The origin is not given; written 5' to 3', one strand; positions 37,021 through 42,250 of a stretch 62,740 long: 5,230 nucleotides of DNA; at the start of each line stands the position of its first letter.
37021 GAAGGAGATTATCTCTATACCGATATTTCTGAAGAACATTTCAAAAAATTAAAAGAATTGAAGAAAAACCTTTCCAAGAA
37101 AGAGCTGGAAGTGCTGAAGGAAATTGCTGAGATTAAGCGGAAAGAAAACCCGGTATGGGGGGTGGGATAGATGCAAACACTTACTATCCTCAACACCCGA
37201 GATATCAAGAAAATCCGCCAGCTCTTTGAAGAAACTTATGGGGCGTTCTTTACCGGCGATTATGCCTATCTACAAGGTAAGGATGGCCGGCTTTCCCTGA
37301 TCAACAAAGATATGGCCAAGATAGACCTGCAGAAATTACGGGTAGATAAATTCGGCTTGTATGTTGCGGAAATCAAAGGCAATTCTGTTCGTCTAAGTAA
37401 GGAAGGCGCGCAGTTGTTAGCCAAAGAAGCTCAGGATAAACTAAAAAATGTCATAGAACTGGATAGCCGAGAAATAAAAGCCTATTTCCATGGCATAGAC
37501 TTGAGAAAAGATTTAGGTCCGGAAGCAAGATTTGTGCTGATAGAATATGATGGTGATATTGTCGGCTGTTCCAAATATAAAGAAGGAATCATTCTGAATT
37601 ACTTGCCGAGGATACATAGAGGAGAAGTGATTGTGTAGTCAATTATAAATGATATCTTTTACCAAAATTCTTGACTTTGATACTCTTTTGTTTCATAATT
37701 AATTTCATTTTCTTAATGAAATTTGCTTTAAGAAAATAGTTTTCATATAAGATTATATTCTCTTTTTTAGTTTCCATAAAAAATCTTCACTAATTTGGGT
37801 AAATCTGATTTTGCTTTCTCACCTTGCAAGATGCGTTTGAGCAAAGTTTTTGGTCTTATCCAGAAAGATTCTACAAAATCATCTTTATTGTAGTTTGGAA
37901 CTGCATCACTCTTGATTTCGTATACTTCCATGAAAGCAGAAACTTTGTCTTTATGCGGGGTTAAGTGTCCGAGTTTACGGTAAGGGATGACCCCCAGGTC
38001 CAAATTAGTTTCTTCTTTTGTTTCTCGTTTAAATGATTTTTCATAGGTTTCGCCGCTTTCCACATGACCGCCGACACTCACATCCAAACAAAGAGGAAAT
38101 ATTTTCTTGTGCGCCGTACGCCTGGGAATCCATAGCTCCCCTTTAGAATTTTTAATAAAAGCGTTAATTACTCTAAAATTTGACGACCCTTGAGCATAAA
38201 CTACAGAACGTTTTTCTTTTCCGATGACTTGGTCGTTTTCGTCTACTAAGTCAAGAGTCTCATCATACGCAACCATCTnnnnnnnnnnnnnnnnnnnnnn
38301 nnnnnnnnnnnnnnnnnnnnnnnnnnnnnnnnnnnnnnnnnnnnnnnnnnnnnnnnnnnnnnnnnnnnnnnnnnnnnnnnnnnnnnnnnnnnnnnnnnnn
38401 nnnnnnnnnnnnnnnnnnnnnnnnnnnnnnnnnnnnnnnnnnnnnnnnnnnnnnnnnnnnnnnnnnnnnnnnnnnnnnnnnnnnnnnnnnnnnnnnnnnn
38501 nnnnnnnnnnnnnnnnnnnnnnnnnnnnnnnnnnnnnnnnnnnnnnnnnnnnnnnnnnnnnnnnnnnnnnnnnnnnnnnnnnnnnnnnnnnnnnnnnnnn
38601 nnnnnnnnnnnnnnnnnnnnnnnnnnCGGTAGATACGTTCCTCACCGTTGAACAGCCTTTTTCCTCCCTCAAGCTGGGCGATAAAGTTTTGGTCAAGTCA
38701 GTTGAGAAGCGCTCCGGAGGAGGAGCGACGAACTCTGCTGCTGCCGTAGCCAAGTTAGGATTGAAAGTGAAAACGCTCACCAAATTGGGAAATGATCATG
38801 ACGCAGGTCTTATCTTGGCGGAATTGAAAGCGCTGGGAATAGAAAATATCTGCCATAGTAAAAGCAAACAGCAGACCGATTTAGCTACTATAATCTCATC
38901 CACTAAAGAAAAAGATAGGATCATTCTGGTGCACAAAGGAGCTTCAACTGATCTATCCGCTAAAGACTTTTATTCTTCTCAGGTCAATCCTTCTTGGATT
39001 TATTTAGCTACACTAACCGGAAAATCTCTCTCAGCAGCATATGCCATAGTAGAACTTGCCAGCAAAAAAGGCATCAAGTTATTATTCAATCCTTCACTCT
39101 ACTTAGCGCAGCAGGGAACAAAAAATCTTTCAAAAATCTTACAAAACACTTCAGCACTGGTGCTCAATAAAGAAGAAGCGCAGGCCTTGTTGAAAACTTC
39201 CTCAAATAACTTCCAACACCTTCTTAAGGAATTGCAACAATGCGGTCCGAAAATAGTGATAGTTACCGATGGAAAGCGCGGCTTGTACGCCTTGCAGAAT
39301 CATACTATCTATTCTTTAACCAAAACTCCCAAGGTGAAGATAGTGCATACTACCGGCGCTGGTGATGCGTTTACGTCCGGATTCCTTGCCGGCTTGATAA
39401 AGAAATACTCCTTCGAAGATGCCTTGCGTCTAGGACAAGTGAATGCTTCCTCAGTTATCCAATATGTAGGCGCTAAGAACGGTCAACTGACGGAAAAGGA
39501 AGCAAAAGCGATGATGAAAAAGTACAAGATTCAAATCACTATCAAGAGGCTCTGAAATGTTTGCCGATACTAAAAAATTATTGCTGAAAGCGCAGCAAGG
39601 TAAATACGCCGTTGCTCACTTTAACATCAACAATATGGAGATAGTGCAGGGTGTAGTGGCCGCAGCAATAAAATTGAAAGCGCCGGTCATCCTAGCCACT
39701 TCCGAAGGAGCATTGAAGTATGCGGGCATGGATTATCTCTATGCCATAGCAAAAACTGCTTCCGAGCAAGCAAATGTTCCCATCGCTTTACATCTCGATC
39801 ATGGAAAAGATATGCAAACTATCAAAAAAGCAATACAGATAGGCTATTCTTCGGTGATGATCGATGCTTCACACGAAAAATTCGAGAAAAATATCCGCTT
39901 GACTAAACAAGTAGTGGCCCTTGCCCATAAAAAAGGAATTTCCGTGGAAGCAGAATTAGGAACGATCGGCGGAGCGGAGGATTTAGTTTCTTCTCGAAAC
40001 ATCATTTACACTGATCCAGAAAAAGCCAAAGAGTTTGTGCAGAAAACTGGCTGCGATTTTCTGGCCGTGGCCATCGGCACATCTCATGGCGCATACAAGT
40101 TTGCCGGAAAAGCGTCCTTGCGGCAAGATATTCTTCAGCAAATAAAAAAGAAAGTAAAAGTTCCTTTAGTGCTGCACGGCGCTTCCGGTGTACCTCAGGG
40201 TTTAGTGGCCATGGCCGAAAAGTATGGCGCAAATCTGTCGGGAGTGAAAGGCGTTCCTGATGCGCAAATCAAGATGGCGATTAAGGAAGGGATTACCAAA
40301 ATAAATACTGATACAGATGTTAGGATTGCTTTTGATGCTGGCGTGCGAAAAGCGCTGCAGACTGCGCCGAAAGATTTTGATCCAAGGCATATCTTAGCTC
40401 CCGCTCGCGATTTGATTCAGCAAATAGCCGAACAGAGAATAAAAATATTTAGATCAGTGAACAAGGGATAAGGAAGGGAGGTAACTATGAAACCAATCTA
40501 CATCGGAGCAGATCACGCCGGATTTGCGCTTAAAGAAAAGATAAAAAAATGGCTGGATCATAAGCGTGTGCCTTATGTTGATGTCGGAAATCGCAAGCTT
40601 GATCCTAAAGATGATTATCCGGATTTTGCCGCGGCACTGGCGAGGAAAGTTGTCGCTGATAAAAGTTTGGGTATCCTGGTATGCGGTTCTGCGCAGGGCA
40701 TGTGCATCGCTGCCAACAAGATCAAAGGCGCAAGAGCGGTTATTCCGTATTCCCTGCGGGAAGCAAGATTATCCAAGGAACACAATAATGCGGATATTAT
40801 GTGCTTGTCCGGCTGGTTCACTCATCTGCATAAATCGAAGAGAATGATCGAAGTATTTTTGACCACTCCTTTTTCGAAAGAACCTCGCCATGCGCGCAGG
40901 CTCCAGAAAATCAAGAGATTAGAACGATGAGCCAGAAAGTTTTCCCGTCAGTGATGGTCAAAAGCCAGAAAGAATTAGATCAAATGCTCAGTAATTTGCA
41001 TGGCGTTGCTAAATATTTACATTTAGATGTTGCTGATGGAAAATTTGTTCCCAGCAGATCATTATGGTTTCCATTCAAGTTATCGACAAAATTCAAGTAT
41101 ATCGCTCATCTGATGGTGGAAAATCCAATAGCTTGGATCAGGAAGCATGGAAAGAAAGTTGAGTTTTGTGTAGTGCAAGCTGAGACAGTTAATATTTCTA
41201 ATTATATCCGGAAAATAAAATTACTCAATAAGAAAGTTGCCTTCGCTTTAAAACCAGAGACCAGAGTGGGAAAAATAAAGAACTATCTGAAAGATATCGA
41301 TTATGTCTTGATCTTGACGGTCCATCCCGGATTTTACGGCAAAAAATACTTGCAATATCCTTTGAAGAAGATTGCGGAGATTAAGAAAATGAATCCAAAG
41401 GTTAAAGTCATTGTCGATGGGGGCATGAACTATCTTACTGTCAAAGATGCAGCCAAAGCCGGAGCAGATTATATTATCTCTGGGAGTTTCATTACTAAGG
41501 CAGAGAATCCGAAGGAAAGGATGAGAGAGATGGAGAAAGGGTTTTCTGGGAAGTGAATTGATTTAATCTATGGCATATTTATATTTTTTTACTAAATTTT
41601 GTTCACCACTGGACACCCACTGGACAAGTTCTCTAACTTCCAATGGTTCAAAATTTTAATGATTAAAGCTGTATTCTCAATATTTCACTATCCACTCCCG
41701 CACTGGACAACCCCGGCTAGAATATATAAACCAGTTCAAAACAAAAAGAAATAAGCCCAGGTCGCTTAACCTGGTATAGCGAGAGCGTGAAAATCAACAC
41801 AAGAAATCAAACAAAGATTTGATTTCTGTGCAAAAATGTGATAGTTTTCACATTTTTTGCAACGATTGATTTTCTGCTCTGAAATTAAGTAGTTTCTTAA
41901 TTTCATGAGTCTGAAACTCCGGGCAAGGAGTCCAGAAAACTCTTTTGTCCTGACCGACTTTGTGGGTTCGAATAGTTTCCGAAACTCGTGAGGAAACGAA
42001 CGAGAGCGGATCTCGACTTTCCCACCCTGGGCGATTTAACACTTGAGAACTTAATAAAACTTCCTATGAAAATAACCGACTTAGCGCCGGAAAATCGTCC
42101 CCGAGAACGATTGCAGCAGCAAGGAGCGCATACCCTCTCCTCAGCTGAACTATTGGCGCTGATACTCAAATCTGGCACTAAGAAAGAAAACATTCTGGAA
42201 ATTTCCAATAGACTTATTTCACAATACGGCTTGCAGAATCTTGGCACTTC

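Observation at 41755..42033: tRNA-Phe(GAA) gene spread over 279 bp with at least three introns, including non-canonical positions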

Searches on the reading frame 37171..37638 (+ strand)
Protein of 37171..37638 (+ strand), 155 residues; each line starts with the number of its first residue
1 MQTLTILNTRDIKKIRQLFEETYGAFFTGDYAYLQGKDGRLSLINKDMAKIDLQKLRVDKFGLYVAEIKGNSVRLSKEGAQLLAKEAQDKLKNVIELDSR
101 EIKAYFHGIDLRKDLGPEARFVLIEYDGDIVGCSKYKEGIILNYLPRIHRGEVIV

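Call 67: search_protein_families(library=pfam, proteins=[window:37171-37638:+], max_evalue=0.001)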
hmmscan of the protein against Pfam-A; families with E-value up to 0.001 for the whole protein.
window:37171-37638:+ (155 aa): 1 family
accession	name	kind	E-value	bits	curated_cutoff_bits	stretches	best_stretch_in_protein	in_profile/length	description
PF13636.12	Methyltranf_PUA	-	4.8e-07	30.1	27.6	1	103-147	2-45/49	RNA-binding PUA-like domain of methyltransferase RsmF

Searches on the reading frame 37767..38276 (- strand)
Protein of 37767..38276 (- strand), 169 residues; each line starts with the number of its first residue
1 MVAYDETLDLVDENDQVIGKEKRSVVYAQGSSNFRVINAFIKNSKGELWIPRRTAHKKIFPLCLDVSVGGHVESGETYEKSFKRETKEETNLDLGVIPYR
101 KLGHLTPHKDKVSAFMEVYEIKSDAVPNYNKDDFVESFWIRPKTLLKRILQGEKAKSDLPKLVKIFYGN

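Call 67: search_protein_families(library=pfam, proteins=[window:37767-38276:-], max_evalue=0.001)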
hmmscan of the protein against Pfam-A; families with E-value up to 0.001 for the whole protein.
window:37767-38276:- (169 aa): 1 family
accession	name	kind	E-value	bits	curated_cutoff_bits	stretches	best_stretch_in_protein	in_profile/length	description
PF00293.34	NUDIX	-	3e-11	43.9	21.1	1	36-148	5-121/134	NUDIX domain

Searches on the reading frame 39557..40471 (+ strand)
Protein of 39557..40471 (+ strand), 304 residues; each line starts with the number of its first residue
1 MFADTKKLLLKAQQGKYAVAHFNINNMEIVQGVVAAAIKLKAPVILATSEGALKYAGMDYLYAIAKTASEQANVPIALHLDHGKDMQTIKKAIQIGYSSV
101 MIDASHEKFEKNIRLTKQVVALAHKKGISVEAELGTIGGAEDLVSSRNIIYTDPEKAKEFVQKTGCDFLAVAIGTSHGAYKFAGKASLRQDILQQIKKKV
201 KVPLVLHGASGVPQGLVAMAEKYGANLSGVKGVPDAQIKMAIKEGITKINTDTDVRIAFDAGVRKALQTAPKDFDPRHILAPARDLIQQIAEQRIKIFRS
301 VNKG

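Call 14: search_protein_families(library=pfam, proteins=[window:39557-40471:+])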
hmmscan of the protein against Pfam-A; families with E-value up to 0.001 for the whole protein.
window:39557-40471:+ (304 aa): 1 family
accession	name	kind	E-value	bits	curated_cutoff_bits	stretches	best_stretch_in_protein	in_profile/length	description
PF01116.26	F_bP_aldolase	-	3.1e-102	342.3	25.5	1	4-303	2-277/277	Fructose-bisphosphate aldolase class-II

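Call 31: search_solved_structures(query=window:39557-40471:+, show_alignments=2, max_evalue=1e-20)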
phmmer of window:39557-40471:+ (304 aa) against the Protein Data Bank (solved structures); distinct sequences matched with E-value up to 1e-20: 20.
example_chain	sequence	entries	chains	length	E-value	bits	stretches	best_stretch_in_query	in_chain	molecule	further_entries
3gak_A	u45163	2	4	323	1e-86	294.1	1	6-301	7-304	Fructose-bisphosphate aldolase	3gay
2isv_A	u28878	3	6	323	6.9e-86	291.4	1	6-301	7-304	Putative fructose-1,6-bisphosphate aldolase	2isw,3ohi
3gb6_A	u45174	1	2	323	1.4e-85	290.4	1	6-301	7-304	Fructose-bisphosphate aldolase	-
2fjk_A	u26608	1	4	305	5.9e-85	288.3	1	7-303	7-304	Fructose-bisphosphate aldolase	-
1rv8_A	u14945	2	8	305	2e-84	286.6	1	7-303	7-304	fructose-1,6-bisphosphate aldolase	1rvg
5ucs_A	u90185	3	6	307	5.5e-76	258.9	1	6-303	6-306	Fructose-bisphosphate aldolase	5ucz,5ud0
3c4u_A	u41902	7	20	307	6.5e-76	258.7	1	6-303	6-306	Fructose-bisphosphate aldolase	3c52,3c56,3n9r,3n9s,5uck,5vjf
5ucn_A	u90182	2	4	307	3.6e-75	256.2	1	6-303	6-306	Fructose-bisphosphate aldolase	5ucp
5ud1_A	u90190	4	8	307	8.6e-75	255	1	6-303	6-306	Fructose-bisphosphate aldolase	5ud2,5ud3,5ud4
3q94_A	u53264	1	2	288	9e-66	225.4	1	5-214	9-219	Fructose-bisphosphate aldolase, class II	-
4to8_A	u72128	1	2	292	7e-64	219.2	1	5-218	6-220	Fructose-1,6-bisphosphate aldolase, class II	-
7nc7_A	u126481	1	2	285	6.7e-63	216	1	7-301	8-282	Fructose-bisphosphate aldolase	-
1gvf_A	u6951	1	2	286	2.9e-59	204.1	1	4-217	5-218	TAGATOSE-BISPHOSPHATE ALDOLASE AGAY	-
7ncc_A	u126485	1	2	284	1.9e-58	201.3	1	6-214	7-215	Putative class II fructose-1,6-bisphosphate aldolase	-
5u7s_A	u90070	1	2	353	3.6e-57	197.2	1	6-300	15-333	Fructose-1,6-bisphosphate aldolase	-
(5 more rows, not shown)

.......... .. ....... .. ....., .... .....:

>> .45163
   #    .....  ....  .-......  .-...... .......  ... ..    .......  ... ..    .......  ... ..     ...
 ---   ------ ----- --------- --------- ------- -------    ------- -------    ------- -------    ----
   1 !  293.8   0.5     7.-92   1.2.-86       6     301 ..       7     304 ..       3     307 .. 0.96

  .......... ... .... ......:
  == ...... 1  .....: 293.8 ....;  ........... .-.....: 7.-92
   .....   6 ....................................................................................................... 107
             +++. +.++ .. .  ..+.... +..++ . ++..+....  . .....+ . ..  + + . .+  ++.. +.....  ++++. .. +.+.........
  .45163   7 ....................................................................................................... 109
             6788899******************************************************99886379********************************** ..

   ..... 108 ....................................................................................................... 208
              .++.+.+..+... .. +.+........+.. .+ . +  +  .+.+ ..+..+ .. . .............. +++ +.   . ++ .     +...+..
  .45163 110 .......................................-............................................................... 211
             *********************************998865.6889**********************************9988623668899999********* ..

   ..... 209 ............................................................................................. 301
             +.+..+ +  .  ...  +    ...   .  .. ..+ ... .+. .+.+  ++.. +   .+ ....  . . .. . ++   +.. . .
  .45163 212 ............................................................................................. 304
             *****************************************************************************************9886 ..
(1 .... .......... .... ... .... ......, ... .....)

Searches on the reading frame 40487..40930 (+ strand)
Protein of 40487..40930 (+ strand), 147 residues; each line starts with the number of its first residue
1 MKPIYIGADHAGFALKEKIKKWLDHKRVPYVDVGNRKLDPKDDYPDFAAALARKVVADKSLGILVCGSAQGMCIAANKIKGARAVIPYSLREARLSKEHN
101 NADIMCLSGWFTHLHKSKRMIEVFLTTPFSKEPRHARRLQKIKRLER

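Call 14: search_protein_families(library=pfam, proteins=[window:40487-40930:+])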
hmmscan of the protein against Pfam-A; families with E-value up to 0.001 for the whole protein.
window:40487-40930:+ (147 aa): 1 family
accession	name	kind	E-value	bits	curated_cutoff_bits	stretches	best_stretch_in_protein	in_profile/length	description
PF02502.23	LacAB_rpiB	-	5.9e-43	146.6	24.7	1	4-142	1-138/138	Ribose/Galactose Isomerase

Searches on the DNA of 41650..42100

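Call 28: search_rna_families(source=window, start=41650, end=42100, threshold=evalue, max_evalue=10, show_alignments=3)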
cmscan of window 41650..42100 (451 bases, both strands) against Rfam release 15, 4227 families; matches with E-value up to 10: 9.
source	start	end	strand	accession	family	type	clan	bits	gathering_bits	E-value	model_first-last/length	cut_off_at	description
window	41782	41913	+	RF01470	rli38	Gene; sRNA;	-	21.5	49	1.2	1-150/150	no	Listeria sRNA rli38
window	41800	41827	-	RF03803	MIR1886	Gene; miRNA;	-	16.5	62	2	1-52/52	no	MIR1886 microRNA precursor family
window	41907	41959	-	RF01426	snoR126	Gene; snRNA; snoRNA; CD-box;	-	14.8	39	7.8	1-101/101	no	small nucleolar RNA snoR126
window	41742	41785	+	RF02416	TCV_H4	Cis-reg;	-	14.8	50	9.8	1-51/51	no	Turnip crinkle virus 3'UTR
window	41782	41863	+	RF04128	MIR8562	Gene; miRNA;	-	14.3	211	3.6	61-189/242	no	MIR8562 microRNA precursor family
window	41830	41921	-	RF02756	ES239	Gene; sRNA;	-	13.1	62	8.5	1-123/123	no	ES239 sRNA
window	41650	41781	-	RF00114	S15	Cis-reg; leader;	CL00121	12.7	39.5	2.1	1-105/117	3'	Ribosomal S15 leader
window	41988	42012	+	RF01136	sR28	Gene; snRNA; snoRNA; CD-box;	-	9.1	39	8.4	31-55/55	no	Small nucleolar RNA sR28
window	41854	42020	-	RF01389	isrF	Gene; sRNA;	-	7.8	40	5.3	76-220/292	no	isrF Hfq binding RNA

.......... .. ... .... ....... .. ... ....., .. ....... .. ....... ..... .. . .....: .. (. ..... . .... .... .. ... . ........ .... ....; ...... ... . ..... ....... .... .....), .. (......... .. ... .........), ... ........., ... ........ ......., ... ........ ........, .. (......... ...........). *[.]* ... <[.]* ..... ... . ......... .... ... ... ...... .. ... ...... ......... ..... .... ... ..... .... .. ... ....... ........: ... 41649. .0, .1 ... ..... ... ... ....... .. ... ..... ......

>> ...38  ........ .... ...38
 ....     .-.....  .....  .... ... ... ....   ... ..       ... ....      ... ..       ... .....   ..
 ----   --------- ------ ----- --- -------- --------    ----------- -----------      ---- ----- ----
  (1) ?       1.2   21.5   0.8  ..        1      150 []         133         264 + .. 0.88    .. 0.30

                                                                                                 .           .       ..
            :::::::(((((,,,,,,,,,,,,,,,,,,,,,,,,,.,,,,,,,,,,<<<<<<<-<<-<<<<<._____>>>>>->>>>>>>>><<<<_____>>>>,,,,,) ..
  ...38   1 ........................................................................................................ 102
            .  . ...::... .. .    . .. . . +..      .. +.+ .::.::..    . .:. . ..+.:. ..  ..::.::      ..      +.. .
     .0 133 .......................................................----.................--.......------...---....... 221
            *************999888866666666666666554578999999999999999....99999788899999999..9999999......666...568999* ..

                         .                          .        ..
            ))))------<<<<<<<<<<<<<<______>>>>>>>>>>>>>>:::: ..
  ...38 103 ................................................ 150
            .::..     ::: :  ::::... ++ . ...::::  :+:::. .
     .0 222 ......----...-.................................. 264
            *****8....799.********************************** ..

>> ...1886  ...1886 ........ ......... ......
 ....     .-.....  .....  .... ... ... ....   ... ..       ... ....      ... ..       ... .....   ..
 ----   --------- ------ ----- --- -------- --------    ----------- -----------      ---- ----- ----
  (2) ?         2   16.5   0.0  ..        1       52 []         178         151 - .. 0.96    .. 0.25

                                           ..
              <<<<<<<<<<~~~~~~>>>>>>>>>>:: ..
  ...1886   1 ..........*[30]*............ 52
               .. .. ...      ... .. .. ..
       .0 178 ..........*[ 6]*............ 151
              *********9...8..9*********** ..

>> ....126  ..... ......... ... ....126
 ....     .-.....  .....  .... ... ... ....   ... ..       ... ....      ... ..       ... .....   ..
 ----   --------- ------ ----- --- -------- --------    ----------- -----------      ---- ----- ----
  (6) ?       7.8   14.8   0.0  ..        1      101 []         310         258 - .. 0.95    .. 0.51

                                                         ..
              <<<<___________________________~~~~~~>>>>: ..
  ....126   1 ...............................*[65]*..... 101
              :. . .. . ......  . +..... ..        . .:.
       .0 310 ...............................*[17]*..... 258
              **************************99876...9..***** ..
